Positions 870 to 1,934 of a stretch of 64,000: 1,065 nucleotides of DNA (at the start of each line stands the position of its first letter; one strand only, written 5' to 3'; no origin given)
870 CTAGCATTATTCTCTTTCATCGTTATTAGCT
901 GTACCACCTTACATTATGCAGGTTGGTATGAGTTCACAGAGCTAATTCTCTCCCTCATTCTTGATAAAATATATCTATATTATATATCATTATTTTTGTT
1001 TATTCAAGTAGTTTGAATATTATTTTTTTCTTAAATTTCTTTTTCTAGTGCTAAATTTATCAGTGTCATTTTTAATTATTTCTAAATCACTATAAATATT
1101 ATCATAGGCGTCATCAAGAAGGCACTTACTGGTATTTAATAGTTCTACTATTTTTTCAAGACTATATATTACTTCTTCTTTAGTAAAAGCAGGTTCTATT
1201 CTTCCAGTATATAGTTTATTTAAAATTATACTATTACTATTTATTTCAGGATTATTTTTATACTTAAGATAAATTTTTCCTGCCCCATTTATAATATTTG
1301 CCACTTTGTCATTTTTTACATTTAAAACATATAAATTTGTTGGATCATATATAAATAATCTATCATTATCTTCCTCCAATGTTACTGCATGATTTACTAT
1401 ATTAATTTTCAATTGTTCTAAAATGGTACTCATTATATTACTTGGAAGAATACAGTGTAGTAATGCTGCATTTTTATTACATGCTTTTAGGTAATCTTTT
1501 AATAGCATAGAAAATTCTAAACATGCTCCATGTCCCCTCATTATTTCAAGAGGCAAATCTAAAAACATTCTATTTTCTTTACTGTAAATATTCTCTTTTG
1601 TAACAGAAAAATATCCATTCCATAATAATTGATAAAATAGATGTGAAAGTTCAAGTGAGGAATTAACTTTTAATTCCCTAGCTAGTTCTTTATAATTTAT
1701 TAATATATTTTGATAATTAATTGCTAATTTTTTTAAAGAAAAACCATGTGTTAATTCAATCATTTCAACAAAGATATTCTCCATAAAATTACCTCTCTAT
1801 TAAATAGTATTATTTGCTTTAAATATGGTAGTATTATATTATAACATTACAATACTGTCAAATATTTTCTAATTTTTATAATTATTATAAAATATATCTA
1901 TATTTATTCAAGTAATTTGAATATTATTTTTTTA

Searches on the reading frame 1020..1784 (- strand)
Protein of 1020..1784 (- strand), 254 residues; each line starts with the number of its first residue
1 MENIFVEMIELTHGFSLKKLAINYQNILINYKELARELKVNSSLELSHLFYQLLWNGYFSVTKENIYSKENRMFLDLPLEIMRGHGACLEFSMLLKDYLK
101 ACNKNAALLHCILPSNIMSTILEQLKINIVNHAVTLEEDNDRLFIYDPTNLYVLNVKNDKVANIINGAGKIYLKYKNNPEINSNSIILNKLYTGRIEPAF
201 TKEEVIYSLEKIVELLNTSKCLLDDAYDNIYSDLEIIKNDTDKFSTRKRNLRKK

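Call 111: search_protein_families(library=pfam, alignment_id=A13, max_evalue=0.00001)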
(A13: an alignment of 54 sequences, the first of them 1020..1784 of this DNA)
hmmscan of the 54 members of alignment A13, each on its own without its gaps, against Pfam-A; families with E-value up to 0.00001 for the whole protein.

A. member 1, window:1020-1784:- (254 aa): 0 families

B. families by the number of members that match (of 54 scanned): 82 families (the first 25 are shown)
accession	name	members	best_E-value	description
PF03193.22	RsgA_GTPase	3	2.5e-52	RsgA GTPase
PF00814.31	TsaD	2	3.4e-98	tRNA N6-adenosine threonylcarbamoyltransferase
PF02518.31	HATPase_c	2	7.5e-23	Histidine kinase-, DNA gyrase B-, and HSP90-like ATPase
PF00072.30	Response_reg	2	1.4e-16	Response regulator receiver domain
PF04542.20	Sigma70_r2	2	5.3e-15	Sigma-70 region 2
PF01926.29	MMR_HSR1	2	2.8e-13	50S ribosome-binding GTPase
PF00580.27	UvrD-helicase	1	6.6e-94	UvrD/REP helicase N-terminal domain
PF13361.12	UvrD_C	1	7.4e-86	UvrD-like helicase C-terminal domain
PF00275.25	EPSP_synthase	1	1e-83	EPSP synthase (3-phosphoshikimate 1-carboxyvinyltransferase)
PF00574.28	CLP_protease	1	1.2e-79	Clp protease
PF03600.22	CitMHS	1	3.1e-73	Citrate transporter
PF00069.31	Pkinase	1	2.3e-60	Protein kinase domain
PF00501.34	AMP-binding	1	1.2e-58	AMP-binding enzyme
PF01520.23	Amidase_3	1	5.5e-47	N-acetylmuramoyl-L-alanine amidase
PF07714.23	PK_Tyr_Ser-Thr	1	2.8e-45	Protein tyrosine and serine/threonine kinase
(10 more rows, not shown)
